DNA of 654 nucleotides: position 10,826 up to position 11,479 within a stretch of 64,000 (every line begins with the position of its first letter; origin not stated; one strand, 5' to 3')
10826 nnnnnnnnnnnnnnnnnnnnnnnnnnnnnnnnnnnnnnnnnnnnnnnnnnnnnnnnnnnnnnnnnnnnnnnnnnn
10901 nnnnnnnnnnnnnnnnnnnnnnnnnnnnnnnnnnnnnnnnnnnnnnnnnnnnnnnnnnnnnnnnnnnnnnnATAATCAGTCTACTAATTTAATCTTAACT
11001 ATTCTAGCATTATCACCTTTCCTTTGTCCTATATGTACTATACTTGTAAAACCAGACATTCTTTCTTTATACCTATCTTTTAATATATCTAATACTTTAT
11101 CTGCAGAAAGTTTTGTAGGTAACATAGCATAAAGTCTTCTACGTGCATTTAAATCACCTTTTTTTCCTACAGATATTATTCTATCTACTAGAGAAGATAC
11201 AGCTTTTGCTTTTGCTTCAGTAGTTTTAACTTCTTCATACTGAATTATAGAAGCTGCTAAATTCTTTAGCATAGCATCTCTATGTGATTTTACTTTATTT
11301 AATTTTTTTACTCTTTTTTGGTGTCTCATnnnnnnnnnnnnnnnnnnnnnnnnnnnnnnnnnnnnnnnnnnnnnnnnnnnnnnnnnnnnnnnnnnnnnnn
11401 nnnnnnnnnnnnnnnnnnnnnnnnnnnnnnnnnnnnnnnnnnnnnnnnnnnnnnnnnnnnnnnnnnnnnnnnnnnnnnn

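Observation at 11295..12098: RpoA lacks the alpha C-terminal domain, ends in a Lys-rich tail, and overlaps rplQ by 35 nt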

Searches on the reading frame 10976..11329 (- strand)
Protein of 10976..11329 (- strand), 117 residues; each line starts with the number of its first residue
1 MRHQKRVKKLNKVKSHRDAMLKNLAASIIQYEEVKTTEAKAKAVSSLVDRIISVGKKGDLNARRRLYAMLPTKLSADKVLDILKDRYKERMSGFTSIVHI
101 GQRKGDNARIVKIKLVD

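Call 4: search_protein_families(library=pfam, proteins=[window:10976-11329:-], max_evalue=1)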
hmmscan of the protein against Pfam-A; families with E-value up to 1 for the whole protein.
window:10976-11329:- (117 aa): 3 families
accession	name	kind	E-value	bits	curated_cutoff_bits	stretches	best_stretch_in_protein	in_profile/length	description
PF01196.24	Ribosomal_L17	-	2.1e-26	93.1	27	1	20-116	1-97/97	Ribosomal protein L17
PF05003.17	DUF668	-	0.014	16.2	24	1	47-76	17-46/89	Protein of unknown function (DUF668)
PF25118.1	EFL1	-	0.13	13.4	30.9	1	4-57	26-79/89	Elongation factor-like GTPase 1-like domain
